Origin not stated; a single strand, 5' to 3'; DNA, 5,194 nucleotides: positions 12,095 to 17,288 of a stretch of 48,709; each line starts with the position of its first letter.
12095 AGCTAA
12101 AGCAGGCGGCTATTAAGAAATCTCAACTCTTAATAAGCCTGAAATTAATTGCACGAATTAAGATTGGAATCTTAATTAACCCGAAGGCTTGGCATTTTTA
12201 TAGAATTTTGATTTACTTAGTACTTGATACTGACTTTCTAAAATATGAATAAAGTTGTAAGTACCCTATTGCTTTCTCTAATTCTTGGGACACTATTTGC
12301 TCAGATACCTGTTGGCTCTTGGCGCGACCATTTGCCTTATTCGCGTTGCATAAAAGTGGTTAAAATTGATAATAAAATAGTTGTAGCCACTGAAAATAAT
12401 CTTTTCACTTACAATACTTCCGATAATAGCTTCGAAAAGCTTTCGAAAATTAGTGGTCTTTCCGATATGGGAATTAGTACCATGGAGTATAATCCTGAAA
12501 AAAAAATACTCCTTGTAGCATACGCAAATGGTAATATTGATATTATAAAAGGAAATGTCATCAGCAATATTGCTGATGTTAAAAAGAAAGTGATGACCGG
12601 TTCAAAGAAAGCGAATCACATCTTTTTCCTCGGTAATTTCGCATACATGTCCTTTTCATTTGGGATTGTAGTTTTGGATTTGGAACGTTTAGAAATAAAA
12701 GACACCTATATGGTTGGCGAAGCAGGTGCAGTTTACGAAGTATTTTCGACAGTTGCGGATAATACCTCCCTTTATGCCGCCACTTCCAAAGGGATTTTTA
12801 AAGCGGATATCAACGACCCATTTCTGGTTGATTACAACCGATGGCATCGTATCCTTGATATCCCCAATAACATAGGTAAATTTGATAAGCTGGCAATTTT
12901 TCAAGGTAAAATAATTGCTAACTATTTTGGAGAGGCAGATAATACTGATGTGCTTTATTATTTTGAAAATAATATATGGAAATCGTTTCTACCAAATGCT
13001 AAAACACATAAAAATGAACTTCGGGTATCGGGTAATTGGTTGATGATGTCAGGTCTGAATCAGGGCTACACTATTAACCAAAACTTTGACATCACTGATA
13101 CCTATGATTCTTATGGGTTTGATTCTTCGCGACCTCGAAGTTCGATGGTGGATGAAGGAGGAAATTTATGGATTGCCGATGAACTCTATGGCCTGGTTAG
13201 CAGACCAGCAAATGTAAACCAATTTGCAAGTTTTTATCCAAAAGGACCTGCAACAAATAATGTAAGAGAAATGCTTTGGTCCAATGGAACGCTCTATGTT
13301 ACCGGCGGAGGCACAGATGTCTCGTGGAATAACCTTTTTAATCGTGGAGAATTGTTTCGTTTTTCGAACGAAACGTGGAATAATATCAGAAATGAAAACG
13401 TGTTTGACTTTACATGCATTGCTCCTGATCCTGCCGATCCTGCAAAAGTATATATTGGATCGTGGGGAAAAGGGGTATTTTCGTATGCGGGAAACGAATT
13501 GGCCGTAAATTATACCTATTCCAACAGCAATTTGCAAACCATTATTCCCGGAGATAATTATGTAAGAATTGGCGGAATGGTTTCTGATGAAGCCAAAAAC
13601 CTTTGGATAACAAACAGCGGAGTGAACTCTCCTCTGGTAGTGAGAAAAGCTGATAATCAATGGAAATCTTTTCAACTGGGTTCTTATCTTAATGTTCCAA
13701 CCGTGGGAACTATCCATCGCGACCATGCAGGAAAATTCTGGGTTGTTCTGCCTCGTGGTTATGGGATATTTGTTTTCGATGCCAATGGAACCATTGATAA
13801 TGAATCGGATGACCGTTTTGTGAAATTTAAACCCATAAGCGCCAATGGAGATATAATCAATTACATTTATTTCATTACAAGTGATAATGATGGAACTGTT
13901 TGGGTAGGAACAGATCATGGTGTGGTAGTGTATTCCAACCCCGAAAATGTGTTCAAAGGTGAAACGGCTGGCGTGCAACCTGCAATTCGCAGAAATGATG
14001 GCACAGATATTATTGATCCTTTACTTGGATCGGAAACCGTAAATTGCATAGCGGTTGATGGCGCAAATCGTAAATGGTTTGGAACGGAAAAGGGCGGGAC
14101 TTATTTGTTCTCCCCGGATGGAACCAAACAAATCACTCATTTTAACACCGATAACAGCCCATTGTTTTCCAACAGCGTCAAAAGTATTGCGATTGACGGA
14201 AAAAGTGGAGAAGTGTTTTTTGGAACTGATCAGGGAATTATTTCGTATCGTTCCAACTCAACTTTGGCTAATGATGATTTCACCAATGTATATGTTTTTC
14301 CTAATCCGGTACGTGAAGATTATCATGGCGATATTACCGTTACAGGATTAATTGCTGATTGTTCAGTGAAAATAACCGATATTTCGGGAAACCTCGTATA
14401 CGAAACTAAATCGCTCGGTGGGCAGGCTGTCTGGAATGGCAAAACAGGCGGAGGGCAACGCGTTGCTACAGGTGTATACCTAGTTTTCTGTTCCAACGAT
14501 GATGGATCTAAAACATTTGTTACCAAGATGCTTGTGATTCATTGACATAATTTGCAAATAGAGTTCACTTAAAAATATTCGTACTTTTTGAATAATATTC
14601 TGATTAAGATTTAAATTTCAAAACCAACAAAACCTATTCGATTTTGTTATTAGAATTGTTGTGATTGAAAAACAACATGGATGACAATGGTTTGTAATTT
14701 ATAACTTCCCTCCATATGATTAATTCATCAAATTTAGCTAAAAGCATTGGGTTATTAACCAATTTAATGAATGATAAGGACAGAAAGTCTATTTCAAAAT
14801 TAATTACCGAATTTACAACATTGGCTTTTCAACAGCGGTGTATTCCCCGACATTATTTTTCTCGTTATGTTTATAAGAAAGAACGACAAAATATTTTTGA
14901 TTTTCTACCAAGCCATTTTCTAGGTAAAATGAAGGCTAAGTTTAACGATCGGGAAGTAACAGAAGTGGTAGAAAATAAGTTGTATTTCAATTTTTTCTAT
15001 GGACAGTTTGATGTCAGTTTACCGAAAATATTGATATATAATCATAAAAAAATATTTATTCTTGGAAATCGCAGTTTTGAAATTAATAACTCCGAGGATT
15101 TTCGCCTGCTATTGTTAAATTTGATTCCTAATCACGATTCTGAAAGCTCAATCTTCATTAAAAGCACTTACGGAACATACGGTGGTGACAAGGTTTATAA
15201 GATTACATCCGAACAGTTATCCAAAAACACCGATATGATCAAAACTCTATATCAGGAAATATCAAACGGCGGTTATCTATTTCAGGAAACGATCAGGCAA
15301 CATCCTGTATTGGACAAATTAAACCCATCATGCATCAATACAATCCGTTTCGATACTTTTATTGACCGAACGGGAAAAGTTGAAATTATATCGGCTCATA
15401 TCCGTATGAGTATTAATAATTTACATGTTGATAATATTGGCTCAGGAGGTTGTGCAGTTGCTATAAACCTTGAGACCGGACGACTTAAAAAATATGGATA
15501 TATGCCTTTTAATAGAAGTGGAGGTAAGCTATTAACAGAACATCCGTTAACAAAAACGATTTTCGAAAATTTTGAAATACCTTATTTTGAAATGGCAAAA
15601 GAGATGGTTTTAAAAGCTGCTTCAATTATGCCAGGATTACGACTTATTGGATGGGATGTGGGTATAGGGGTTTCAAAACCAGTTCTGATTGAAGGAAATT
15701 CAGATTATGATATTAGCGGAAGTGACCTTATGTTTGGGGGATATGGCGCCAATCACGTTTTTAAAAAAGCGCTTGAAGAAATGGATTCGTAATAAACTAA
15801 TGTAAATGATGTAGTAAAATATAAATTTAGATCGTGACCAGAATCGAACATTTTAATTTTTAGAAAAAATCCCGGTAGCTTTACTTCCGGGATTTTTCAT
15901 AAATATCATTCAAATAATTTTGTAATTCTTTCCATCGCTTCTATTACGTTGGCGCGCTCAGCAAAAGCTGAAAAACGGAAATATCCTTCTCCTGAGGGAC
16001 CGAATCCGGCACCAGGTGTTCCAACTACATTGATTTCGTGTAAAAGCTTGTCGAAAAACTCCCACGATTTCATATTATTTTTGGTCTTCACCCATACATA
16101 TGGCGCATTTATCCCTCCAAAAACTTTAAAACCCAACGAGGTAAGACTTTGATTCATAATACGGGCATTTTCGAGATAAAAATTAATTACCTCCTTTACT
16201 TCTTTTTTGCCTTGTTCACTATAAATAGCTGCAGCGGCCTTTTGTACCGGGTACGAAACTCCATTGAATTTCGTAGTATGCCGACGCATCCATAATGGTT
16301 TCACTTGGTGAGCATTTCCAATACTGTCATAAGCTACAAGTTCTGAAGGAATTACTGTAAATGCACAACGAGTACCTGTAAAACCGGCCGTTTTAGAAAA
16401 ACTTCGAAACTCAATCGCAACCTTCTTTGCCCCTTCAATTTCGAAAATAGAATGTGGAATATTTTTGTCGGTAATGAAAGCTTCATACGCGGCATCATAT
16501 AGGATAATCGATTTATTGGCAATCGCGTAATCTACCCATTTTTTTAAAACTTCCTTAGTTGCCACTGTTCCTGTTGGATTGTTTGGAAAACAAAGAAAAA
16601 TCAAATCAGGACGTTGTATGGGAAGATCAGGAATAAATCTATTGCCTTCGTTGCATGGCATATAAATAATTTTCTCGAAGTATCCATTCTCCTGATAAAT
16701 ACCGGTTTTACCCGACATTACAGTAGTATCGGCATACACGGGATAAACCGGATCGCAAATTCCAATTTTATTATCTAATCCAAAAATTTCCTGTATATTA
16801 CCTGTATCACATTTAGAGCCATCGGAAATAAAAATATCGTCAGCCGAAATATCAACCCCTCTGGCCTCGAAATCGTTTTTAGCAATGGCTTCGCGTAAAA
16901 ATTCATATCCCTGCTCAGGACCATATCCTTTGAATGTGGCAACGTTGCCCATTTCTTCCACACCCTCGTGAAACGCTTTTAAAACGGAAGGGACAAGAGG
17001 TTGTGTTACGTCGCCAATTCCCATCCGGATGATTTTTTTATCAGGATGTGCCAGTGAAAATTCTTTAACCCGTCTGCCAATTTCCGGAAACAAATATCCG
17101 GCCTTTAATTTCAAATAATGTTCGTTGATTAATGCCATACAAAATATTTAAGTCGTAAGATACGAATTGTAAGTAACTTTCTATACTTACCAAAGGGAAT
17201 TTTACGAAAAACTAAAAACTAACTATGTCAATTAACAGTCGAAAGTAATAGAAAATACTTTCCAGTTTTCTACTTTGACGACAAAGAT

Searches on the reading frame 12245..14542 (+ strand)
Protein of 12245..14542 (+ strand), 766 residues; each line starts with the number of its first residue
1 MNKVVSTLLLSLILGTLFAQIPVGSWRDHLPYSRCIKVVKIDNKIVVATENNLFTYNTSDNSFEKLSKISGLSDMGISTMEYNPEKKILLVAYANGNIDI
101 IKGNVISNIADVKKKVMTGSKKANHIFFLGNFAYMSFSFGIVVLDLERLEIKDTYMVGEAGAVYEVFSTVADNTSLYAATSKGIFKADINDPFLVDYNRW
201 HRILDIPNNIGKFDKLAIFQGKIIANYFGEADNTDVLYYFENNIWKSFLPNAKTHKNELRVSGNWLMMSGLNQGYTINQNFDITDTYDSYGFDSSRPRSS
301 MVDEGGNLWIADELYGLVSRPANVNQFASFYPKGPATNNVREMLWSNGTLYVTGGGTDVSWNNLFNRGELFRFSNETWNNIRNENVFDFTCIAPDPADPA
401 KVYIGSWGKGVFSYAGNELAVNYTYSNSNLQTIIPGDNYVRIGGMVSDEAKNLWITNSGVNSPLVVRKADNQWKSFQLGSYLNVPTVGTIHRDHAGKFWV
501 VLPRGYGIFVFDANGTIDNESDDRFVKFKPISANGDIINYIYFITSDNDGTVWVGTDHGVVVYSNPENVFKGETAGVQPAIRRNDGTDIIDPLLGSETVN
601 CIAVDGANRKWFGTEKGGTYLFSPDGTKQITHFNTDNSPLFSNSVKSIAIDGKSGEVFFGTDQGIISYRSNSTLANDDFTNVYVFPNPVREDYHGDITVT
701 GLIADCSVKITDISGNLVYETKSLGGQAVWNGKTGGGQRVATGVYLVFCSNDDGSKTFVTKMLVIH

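Call 91: search_protein_families(library=pfam, proteins=[window:12245-14542:+], max_evalue=0.00001)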
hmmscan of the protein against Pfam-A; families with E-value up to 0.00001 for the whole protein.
window:12245-14542:+ (766 aa): 2 families
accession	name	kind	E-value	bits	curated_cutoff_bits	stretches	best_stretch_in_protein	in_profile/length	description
PF21544.3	PorZ_N_b_propeller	-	9.7e-40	136.8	27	1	47-201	3-154/154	TSS9, PorZ, N-terminal beta-propeller domain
PF07494.17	Reg_prop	-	1.6e-09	37.3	20.4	0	539-557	5-23/24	Two component regulator propeller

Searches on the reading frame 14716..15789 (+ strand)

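Call 91: search_protein_families(library=pfam, proteins=[window:14716-15789:+], max_evalue=0.00001)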
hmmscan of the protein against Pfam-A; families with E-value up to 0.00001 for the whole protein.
window:14716-15789:+ (358 aa): 1 family
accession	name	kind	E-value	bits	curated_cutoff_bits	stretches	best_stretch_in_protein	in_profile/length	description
PF14397.11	ATPgrasp_ST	-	4.8e-45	154.4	31.4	1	73-338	7-263/278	Sugar-transfer associated ATP-grasp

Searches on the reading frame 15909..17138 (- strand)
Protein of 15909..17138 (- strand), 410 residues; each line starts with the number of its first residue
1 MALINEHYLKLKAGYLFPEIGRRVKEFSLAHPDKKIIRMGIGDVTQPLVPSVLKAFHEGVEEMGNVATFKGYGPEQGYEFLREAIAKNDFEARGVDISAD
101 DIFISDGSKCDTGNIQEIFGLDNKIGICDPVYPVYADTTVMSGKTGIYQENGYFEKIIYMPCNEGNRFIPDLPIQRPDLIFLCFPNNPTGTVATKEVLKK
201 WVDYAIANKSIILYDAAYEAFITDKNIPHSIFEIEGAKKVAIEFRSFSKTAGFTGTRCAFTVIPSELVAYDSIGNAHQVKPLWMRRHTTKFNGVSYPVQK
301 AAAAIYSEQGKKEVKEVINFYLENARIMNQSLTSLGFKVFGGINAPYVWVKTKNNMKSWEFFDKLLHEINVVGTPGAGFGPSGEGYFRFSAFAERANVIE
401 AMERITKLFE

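Call 91: search_protein_families(library=pfam, proteins=[window:15909-17138:-], max_evalue=0.00001)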
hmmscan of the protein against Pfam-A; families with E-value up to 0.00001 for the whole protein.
window:15909-17138:- (410 aa): 1 family
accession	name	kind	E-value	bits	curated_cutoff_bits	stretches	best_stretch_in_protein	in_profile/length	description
PF00155.27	Aminotran_1_2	-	4.3e-34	118.7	19.7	1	35-405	2-361/361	Aminotransferase class I and II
